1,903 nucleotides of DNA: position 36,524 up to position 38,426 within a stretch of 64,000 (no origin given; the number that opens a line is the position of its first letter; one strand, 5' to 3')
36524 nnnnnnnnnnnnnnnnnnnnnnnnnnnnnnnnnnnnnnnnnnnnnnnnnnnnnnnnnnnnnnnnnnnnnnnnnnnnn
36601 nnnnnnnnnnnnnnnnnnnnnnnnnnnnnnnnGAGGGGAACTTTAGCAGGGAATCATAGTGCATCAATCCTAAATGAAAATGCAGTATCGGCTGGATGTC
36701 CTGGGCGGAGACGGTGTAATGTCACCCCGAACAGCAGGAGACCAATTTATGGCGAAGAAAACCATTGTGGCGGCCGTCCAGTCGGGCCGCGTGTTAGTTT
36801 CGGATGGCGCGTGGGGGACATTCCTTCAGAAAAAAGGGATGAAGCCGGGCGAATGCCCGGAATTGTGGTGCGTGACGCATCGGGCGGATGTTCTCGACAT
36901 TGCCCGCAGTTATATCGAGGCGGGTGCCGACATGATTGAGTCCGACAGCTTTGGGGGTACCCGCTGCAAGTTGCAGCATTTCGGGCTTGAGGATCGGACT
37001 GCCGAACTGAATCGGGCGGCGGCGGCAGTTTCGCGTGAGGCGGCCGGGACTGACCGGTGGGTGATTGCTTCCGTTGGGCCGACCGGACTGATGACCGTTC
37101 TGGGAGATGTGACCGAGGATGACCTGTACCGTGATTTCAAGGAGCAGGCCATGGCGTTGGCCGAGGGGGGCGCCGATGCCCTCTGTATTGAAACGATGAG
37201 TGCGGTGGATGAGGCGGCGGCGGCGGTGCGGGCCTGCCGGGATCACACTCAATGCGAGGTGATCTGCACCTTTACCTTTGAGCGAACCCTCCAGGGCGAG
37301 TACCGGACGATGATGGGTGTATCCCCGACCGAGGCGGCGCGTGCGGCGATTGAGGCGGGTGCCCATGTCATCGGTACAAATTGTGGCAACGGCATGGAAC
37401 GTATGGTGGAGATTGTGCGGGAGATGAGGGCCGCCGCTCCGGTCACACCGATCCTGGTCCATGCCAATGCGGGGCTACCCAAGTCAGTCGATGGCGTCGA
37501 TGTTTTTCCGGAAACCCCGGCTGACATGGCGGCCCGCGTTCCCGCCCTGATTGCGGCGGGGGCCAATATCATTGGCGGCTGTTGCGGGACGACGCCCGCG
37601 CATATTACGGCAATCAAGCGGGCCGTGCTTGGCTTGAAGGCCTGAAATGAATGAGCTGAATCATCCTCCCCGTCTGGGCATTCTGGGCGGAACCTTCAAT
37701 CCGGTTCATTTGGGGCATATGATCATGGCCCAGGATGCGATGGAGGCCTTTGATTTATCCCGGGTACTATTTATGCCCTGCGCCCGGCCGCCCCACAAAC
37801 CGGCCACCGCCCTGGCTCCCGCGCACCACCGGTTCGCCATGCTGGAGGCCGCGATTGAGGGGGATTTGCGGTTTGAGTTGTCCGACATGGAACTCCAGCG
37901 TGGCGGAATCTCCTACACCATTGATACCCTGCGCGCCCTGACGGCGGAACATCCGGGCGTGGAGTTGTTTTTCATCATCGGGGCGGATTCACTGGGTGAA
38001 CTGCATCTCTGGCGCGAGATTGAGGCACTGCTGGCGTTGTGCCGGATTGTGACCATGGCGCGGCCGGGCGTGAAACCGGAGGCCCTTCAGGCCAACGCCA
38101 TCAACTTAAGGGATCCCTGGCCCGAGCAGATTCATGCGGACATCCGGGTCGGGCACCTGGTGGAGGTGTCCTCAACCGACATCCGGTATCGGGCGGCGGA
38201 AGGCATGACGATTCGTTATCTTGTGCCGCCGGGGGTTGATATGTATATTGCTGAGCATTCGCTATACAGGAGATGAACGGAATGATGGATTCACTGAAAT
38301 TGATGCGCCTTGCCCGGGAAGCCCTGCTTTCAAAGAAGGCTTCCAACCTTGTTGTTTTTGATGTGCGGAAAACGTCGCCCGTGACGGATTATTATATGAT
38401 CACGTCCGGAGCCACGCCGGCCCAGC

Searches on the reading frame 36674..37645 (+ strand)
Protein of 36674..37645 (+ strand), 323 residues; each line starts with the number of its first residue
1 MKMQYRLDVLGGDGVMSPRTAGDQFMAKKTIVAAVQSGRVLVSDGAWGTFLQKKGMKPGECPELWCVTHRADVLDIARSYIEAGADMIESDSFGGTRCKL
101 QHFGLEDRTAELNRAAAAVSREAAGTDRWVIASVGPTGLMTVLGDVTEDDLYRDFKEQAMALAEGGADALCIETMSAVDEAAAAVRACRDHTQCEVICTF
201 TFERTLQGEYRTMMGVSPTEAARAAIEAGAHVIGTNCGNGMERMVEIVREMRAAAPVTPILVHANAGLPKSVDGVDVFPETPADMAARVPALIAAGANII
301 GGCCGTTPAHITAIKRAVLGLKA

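Call 40: search_protein_families(library=pfam, proteins=[window:36674-37645:+], max_evalue=0.0001)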
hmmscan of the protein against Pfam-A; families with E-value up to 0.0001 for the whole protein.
window:36674-37645:+ (323 aa): 1 family
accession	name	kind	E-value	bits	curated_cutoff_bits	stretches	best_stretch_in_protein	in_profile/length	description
PF02574.22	S-methyl_trans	-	1.4e-67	229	22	1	41-318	1-283/283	Homocysteine S-methyltransferase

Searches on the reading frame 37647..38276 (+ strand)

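Call 40: search_protein_families(library=pfam, proteins=[window:37647-38276:+], max_evalue=0.0001)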
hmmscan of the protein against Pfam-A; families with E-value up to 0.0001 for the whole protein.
window:37647-38276:+ (209 aa): 1 family
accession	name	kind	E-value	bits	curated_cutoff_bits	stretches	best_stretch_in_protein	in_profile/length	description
PF01467.32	CTP_transf_like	-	1.1e-25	90.8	21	1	12-181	1-132/133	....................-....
